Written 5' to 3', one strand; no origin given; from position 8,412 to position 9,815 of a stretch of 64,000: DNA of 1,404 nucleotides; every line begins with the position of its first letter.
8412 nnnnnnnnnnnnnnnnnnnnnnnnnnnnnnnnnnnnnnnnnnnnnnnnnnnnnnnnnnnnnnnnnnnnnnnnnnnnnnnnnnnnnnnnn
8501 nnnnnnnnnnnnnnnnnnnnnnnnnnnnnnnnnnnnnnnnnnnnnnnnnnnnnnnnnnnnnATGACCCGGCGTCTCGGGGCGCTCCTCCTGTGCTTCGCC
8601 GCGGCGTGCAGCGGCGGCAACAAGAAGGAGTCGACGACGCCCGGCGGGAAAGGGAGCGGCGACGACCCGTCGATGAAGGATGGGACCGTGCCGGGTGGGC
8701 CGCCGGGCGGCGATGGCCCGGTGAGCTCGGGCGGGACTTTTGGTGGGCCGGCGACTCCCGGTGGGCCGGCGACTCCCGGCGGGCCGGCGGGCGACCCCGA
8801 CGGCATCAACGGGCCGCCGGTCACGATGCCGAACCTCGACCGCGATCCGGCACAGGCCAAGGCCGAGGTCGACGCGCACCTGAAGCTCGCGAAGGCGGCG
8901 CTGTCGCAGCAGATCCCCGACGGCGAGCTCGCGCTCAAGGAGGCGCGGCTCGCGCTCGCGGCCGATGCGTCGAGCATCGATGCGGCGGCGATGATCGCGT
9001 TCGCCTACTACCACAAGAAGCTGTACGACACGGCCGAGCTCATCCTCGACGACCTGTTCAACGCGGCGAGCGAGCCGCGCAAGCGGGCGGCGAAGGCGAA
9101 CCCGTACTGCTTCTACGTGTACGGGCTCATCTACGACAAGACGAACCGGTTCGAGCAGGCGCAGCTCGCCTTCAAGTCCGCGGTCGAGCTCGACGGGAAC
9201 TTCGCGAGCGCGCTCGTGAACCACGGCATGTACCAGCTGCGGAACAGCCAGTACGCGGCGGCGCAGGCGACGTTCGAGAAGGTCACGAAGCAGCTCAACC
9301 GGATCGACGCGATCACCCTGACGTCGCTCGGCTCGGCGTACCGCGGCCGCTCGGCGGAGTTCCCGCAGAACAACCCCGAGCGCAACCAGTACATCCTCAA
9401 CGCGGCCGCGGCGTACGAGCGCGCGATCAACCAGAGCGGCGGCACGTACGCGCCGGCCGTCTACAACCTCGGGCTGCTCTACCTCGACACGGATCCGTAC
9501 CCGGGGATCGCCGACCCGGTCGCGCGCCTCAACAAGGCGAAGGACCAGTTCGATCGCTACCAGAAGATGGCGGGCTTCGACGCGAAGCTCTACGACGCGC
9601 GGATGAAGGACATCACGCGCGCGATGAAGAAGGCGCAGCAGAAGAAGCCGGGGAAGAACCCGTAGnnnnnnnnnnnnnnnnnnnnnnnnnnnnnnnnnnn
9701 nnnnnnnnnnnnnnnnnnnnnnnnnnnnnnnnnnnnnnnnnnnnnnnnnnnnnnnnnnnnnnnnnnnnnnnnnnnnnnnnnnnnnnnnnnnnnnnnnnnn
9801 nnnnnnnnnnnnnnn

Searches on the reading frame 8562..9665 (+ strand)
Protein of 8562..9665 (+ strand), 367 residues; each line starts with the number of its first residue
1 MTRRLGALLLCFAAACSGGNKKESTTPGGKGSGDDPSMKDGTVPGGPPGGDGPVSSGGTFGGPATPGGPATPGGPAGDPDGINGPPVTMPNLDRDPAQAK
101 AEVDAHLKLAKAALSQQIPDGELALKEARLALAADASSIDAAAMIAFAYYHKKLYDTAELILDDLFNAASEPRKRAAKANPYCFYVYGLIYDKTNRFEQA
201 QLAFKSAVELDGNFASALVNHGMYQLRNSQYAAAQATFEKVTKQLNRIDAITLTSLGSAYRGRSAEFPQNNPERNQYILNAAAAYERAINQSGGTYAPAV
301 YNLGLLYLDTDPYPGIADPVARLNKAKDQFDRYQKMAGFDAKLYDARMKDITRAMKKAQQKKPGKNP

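Call 26: search_protein_families(library=pfam, proteins=[window:8562-9665:+], max_evalue=0.001)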
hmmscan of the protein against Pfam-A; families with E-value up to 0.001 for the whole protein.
window:8562-9665:+ (367 aa): 3 families
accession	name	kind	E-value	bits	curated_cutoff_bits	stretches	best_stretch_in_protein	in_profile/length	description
PF13181.12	TPR_8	-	8.1e-07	29.2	25.7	0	184-213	4-33/34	Tetratricopeptide repeat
PF13431.12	TPR_17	-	4.9e-05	23.7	24.4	0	204-236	2-34/34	Tetratricopeptide repeat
PF07719.23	TPR_2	-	0.0005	20.4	27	0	182-213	2-33/34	Tetratricopeptide repeat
